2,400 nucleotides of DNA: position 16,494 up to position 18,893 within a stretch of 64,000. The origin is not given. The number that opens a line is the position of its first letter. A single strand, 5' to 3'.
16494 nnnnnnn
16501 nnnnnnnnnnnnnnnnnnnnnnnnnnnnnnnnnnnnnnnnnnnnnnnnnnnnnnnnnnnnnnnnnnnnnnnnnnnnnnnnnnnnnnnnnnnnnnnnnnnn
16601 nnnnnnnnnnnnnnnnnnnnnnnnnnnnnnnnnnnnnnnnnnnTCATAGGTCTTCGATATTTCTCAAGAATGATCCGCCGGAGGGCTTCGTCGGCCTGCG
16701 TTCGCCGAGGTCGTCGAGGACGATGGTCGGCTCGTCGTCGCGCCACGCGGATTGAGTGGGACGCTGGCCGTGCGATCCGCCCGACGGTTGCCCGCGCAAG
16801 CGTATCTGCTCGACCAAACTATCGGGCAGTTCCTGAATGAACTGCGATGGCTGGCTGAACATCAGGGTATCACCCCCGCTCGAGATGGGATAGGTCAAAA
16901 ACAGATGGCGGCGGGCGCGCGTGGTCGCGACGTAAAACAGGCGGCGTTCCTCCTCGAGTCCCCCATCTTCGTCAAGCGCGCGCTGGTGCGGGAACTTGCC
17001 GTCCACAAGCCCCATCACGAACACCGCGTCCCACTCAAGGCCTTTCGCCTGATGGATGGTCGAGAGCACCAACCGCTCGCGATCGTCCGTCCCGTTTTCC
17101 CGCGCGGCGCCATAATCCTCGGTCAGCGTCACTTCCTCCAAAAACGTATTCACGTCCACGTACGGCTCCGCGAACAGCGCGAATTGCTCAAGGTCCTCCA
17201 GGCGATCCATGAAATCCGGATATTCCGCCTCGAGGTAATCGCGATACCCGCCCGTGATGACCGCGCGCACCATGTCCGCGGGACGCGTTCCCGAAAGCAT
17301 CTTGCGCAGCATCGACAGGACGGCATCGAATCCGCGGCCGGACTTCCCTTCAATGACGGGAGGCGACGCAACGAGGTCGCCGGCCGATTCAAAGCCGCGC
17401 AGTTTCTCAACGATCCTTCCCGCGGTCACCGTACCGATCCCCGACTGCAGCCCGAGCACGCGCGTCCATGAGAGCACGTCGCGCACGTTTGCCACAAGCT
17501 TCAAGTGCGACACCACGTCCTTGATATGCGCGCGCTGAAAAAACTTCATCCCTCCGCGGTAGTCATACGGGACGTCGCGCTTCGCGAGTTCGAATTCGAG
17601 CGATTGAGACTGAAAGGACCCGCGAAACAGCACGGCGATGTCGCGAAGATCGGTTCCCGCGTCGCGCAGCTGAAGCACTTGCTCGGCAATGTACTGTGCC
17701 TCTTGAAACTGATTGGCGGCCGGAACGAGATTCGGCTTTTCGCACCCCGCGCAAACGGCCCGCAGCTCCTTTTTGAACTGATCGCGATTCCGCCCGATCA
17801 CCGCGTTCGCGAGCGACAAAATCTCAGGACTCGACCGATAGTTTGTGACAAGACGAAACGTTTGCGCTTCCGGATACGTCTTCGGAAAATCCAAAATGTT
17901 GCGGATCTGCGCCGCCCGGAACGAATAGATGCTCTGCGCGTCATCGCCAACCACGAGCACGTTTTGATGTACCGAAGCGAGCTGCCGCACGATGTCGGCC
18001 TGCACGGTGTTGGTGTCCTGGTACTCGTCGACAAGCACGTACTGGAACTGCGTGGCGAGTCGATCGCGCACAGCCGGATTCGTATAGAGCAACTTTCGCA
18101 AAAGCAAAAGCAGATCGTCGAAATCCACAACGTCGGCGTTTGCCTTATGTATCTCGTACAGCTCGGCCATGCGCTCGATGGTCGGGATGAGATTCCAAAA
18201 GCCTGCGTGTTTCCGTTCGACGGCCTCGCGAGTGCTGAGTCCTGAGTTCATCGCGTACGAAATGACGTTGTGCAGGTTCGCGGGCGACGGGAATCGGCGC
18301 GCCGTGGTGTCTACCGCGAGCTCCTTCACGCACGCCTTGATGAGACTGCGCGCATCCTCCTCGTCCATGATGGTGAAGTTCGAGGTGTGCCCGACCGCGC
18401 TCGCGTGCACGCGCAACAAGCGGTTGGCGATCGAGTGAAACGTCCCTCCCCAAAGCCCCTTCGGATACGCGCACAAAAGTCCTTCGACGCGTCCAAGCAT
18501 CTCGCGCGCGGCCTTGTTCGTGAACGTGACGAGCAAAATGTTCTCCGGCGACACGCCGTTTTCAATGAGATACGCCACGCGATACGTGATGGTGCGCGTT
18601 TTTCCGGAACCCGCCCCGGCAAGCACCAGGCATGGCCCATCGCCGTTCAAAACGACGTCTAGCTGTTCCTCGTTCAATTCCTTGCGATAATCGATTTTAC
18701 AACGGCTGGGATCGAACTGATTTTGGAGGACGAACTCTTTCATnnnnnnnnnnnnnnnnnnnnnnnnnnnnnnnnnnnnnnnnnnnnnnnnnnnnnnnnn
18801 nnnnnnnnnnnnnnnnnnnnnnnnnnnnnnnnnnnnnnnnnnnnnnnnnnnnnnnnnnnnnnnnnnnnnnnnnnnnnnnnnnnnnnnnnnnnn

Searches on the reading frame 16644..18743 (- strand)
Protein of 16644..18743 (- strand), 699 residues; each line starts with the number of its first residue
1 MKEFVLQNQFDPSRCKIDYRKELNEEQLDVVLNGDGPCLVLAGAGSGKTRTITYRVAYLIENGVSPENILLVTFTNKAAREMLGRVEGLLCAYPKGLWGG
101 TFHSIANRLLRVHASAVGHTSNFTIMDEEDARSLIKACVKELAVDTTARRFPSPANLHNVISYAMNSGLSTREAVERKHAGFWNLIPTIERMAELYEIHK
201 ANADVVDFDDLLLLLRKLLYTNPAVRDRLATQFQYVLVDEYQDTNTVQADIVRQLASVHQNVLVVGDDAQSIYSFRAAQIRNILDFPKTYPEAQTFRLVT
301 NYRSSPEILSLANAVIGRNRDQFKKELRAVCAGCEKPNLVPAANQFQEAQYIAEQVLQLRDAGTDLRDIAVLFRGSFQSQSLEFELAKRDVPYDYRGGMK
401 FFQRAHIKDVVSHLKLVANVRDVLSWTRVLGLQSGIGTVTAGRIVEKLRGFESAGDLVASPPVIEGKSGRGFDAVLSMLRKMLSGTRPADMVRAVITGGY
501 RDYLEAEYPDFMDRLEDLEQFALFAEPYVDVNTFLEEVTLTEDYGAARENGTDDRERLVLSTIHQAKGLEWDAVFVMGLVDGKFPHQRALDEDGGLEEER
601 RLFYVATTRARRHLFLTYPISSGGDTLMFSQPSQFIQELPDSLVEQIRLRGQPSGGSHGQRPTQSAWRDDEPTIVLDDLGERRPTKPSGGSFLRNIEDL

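Call 27: search_protein_families(library=pfam, proteins=[window:16644-18743:-], max_evalue=0.01)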
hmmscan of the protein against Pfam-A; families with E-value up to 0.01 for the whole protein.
window:16644-18743:- (699 aa): 8 families
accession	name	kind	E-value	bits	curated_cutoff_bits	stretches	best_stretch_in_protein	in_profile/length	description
PF00580.27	UvrD-helicase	-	1.4e-78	264.7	23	1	23-291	1-271/271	UvrD/REP helicase N-terminal domain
PF13361.12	UvrD_C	-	1.2e-59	202.9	25.6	2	297-448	2-154/350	UvrD-like helicase C-terminal domain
PF13245.12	AAA_19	-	4.4e-21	75.9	25.1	1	36-276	12-134/134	AAA domain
PF13538.12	UvrD_C_2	-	6.2e-11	42.4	27.4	1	559-616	3-51/52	UvrD-like helicase C-terminal domain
PF13604.12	AAA_30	-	1.7e-07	31.6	27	0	23-83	2-63/191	AAA domain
PF01443.25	Viral_helicase1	-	1.3e-06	28.9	21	0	231-290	58-115/228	Viral superfamily 1 RNA helicase core domain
PF13087.12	AAA_12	-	0.00045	20.3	27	0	554-616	138-190/195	AAA domain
PF13086.12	AAA_11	-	0.0062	16.8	27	0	31-116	13-93/257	AAA domain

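Call 71: search_protein_families(library=padloc, proteins=[window:16644-18743:-], max_evalue=0.01)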
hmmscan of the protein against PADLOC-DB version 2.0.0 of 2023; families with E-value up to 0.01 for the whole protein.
window:16644-18743:- (699 aa): 57 families (the best 25 are shown)
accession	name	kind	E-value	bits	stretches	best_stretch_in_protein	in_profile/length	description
PDLC03802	RTasHel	-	3.9e-98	328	2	20-437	3-380/675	DRT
PDLC00132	GajB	-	2.6e-88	295.3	1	22-639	3-623/625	UrvD helicase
PDLC00114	GajB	-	3.2e-81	271.8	2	21-422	6-407/635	UrvD helicase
PDLC00117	GajB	-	3.5e-75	251.7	2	24-409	17-393/604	UrvD helicase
PDLC00127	GajB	-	3.9e-59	198.7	2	20-371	6-342/594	UrvD helicase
PDLC00103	GajB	-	6e-52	175.4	1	22-620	16-578/612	UrvD helicase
PDLC00121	GajB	-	1.4e-45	153.9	2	24-395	7-362/565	UrvD helicase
PDLC00130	GajB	-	4.7e-45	151.9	2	23-392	4-362/589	UrvD helicase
PDLC00107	GajB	-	5.3e-45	152.1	2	16-393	9-373/587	UrvD helicase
PDLC00119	GajB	-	9e-44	148.3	2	33-316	13-300/565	UrvD helicase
PDLC00112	GajB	-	9.4e-39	131.5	2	22-316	6-295/581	UrvD helicase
PDLC00110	GajB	-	1.4e-38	130.9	3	192-361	231-407/725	UrvD helicase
PDLC00123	GajB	-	6.5e-37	125.3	3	215-375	159-314/540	UrvD helicase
PDLC00129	GajB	-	2.2e-35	120.4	2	18-386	7-368/594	UrvD helicase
PDLC00122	GajB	-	5.5e-35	119.2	3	216-325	146-256/502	UrvD helicase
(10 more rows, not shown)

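Call 74: search_protein_families(library=ncbifam, proteins=[window:16644-18743:-], max_evalue=0.001)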
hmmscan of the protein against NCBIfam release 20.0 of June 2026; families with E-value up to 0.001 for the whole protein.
window:16644-18743:- (699 aa): 17 families
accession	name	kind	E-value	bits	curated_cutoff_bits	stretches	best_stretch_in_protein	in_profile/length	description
TIGR01073.1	pcrA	equivalog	9.7e-159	530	911.2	1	21-649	3-641/725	DNA helicase PcrA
NF008743.0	PRK11773.1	equivalog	7.9e-136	454.2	965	1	21-667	8-664/720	DNA helicase II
TIGR01075.1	uvrD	equivalog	1.2e-134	450.3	1144.45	1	22-663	4-655/715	DNA helicase II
TIGR01074.1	rep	equivalog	1.1e-121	407.2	951.45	1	23-643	2-637/668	DNA helicase Rep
NF008172.0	PRK10919.1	equivalog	2.5e-95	320.1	1168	1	23-642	3-636/673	DNA helicase Rep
NF008276.0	PRK11054.1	equivalog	7.6e-47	160.2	543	3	22-137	196-310/684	DNA helicase IV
TIGR02785.1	addA_Gpos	equivalog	8.8e-43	146.4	707.65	2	185-316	337-480/1234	helicase-exonuclease AddAB subunit AddA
TIGR00609.1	recB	equivalog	1e-42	146.4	696.05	3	195-323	332-462/1175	exodeoxyribonuclease V subunit beta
NF010485.0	PRK13909.1-2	equivalog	6.3e-32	110.7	650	2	187-579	283-632/909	RecB-like helicase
TIGR02784.1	addA_alphas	equivalog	3.5e-30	105.2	860.75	2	184-318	339-495/1138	double-strand break repair helicase AddA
NF010487.0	PRK13909.1-4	equivalog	1.6e-26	92.8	759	2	202-416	294-525/924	RecB-like helicase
NF041464.1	HelD_BACSU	equivalog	5.7e-19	67.5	419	1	228-386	542-693/779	RNA polymerase recycling motor HelD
NF008128.0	PRK10876.1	equivalog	4.3e-14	51.1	1697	1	197-323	340-468/1181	exodeoxyribonuclease V subunit beta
NF010486.0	PRK13909.1-3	equivalog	2.4e-13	49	1109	2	174-325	270-432/921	RecB-like helicase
NF010484.0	PRK13909.1-1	equivalog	3e-11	41.9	1074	2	38-87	7-57/945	RecB-like helicase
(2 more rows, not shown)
